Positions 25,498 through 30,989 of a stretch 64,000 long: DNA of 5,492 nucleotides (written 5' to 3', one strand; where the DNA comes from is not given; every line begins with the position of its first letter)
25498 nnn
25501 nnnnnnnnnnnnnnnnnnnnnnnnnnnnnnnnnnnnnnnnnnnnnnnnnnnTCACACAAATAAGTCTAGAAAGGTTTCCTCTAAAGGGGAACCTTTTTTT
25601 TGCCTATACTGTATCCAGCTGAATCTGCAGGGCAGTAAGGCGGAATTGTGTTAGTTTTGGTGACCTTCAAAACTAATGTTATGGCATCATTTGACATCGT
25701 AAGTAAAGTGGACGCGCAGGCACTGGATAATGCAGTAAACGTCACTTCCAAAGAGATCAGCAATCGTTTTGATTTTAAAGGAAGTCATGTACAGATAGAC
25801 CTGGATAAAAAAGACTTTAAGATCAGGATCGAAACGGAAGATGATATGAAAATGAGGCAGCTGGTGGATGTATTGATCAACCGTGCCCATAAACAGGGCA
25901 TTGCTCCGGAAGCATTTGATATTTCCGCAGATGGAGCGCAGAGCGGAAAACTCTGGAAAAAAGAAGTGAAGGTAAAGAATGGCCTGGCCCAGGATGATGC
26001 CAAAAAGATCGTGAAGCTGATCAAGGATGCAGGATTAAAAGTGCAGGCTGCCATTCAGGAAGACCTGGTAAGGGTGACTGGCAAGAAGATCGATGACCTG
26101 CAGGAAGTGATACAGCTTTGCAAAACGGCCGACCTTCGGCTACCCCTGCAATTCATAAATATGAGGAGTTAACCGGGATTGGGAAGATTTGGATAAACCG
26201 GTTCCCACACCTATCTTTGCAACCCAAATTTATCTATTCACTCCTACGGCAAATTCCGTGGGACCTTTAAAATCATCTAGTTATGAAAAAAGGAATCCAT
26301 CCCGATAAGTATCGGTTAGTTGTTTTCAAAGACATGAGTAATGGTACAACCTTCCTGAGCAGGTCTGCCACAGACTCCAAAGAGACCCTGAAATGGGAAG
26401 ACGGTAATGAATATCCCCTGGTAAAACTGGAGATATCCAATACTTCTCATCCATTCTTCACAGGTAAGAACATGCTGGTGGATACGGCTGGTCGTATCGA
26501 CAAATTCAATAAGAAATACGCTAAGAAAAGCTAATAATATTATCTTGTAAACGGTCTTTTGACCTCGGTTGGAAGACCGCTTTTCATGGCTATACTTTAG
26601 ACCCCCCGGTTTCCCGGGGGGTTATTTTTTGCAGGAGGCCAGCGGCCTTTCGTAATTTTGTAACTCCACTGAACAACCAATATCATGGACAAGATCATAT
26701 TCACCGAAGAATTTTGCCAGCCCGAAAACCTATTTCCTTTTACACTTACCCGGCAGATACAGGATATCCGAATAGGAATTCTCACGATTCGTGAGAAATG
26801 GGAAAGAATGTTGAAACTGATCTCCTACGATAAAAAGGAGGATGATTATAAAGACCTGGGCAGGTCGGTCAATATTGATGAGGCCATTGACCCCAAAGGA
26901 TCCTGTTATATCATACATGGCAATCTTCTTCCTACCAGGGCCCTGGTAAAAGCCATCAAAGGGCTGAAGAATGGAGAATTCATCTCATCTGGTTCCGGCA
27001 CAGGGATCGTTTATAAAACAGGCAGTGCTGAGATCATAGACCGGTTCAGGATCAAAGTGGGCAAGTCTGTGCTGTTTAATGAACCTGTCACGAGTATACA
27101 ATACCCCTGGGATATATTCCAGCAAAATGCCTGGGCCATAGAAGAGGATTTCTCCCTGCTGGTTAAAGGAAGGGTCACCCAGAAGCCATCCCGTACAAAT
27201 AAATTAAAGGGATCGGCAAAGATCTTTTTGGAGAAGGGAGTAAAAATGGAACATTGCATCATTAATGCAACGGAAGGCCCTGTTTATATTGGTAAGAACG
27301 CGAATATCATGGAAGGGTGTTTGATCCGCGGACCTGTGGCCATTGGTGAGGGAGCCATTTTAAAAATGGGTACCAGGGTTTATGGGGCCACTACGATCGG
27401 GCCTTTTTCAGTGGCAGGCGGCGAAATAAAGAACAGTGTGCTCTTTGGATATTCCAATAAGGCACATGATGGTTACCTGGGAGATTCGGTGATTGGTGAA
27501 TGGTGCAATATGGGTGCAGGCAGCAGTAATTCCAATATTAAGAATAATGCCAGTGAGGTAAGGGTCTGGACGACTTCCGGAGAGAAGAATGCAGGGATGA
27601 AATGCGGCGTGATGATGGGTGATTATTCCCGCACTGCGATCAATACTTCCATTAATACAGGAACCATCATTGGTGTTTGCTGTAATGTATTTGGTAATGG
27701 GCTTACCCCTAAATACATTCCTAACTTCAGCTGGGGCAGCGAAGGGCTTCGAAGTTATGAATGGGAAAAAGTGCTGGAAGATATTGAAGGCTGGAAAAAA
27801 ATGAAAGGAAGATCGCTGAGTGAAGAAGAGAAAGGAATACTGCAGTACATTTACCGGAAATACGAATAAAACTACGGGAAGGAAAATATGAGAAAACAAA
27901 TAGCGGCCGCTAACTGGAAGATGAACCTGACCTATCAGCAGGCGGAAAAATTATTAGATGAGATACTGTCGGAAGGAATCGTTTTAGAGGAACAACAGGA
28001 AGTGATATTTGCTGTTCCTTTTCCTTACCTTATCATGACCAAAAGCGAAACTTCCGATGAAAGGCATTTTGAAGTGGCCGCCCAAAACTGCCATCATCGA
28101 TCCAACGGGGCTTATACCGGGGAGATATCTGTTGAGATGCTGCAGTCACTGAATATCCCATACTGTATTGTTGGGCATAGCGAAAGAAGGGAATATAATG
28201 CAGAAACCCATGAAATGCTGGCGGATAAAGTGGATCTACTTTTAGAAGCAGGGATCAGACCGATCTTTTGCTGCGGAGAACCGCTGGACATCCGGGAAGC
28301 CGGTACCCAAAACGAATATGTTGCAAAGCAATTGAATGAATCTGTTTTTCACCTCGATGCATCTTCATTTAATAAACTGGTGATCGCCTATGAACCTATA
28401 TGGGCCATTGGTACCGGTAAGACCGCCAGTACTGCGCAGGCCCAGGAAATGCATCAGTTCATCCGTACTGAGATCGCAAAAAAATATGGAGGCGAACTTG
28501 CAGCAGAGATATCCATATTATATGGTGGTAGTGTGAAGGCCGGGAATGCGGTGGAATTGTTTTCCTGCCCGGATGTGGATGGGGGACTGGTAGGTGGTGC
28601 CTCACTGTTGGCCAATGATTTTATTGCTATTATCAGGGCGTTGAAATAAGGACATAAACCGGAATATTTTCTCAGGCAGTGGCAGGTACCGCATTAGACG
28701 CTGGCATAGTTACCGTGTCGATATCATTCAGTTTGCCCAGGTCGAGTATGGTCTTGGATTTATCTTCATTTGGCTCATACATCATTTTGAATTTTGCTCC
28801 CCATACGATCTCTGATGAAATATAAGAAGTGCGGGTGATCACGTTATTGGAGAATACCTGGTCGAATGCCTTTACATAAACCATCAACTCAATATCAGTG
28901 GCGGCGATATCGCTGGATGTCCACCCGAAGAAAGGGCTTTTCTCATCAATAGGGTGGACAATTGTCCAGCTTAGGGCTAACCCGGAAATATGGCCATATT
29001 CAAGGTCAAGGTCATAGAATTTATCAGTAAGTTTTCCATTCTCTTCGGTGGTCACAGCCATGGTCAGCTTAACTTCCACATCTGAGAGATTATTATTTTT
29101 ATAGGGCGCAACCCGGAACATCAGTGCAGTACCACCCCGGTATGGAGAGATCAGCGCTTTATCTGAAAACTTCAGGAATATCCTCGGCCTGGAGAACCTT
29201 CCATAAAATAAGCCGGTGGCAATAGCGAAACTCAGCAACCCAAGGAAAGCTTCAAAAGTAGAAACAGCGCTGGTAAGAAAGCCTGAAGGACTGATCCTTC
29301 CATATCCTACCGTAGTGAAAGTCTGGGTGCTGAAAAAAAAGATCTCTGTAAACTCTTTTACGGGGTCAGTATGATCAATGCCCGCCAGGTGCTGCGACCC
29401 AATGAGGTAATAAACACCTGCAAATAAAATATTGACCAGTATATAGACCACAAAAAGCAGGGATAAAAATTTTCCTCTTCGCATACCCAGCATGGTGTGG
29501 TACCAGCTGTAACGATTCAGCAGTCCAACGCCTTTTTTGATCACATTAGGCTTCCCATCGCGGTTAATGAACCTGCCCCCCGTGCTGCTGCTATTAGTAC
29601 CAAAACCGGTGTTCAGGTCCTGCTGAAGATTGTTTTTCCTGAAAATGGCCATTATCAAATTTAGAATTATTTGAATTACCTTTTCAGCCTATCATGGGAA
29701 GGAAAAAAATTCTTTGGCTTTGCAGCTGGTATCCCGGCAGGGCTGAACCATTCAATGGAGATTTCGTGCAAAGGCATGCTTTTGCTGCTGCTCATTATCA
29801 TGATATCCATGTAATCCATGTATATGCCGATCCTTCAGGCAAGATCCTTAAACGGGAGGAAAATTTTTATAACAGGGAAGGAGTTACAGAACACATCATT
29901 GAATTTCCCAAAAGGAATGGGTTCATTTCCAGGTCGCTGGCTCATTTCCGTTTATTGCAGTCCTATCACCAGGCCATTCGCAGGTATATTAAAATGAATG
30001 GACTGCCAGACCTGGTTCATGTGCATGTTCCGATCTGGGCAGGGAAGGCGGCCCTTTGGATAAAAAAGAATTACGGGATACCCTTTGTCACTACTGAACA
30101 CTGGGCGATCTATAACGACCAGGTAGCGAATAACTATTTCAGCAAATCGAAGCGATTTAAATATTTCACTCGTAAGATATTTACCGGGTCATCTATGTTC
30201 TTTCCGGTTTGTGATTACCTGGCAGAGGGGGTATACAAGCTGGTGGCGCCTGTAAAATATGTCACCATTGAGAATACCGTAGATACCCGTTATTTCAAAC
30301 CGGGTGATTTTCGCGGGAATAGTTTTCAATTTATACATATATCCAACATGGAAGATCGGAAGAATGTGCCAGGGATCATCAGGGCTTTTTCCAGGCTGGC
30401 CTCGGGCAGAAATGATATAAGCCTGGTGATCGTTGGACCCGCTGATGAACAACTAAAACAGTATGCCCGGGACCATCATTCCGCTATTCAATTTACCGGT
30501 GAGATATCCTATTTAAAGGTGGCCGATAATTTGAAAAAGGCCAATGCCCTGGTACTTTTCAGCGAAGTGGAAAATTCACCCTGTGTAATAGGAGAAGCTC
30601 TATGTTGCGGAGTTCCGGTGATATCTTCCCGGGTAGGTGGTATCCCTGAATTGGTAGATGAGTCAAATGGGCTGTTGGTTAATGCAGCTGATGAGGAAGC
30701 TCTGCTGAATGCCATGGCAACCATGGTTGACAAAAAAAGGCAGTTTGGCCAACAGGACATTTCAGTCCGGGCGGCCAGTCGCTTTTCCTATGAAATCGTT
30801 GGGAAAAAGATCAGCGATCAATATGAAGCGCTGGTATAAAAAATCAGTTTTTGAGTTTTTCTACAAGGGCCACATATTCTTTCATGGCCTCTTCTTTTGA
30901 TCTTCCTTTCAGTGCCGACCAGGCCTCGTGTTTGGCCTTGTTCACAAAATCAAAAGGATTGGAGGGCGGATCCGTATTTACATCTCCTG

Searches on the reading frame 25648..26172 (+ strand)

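Call 54: search_protein_families(library=pfam, proteins=[window:25648-26172:+], max_evalue=0.00001)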
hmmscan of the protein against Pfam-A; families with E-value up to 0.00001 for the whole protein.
window:25648-26172:+ (174 aa): 1 family
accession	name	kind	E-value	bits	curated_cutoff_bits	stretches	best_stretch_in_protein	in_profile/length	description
PF04461.18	DUF520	-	1.8e-59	201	23.2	1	14-173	2-161/161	Protein of unknown function (DUF520)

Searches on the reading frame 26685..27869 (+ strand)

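Call 54: search_protein_families(library=pfam, proteins=[window:26685-27869:+], max_evalue=0.00001)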
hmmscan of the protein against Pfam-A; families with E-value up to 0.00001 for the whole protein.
window:26685-27869:+ (394 aa): 2 families
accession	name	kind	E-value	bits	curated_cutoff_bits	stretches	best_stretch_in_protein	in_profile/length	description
PF13562.11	NTP_transf_4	-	1e-26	94.3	27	1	14-163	10-152/153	Sugar nucleotidyl transferase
PF00132.30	Hexapep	-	7.3e-07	29.1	27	0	200-233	2-35/36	Bacterial transferase hexapeptide (six repeats)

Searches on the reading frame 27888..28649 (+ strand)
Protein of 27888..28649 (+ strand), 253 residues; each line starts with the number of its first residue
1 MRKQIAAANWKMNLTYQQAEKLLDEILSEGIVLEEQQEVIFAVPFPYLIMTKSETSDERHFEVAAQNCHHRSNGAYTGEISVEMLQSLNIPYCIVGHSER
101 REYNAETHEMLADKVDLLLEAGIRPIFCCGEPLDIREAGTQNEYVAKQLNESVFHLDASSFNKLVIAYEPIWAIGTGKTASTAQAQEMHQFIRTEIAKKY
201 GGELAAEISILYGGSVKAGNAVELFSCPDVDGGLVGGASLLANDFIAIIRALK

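Call 54: search_protein_families(library=pfam, proteins=[window:27888-28649:+], max_evalue=0.00001)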
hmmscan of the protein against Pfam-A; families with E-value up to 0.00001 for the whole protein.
window:27888-28649:+ (253 aa): 1 family
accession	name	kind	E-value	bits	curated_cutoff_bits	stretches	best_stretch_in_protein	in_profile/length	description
PF00121.24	TIM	-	4.3e-88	295.4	20.1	1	5-251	2-244/245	Triosephosphate isomerase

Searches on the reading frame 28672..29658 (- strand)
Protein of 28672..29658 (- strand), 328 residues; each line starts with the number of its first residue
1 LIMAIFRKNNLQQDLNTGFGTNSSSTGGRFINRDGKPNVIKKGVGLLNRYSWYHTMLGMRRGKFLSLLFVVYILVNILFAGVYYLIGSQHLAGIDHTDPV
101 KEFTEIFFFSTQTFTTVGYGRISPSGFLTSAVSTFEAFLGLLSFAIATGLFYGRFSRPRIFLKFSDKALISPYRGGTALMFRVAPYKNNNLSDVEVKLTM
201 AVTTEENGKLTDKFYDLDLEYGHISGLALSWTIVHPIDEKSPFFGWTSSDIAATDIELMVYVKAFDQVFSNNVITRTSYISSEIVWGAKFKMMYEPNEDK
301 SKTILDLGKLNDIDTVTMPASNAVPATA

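Call 54: search_protein_families(library=pfam, proteins=[window:28672-29658:-], max_evalue=0.00001)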
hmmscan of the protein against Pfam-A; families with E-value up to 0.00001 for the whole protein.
window:28672-29658:- (328 aa): 2 families
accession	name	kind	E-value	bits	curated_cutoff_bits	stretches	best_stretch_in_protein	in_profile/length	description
PF17655.7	IRK_C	-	8.1e-25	87.9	22.5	1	162-322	1-165/174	Inward rectifier potassium channel C-terminal domain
PF07885.22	Ion_trans_2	-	2.5e-09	37.3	22.5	1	73-151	3-73/79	Ion channel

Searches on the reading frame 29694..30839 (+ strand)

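Call 54: search_protein_families(library=pfam, proteins=[window:29694-30839:+], max_evalue=0.00001)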
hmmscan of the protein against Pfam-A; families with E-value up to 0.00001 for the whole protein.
window:29694-30839:+ (381 aa): 5 families
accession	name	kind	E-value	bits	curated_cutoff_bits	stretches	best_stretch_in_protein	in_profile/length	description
PF00534.26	Glycos_transf_1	-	6.9e-25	88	26.4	1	200-348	5-159/172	Glycosyl transferases group 1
PF13692.12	Glyco_trans_1_4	-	1.3e-24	87.5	27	1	212-345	3-140/142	Glycosyl transferases group 1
PF13439.12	Glyco_transf_4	-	1.8e-12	48.1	28.5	1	33-199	17-169/170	Glycosyltransferase Family 4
PF13579.12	Glyco_trans_4_4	-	2e-06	28.7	29.7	1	59-194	35-157/158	Glycosyl transferase 4-like domain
PF02350.25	Epimerase_2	-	6.9e-06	25.6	30.6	0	217-351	191-323/347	UDP-N-acetylglucosamine 2-epimerase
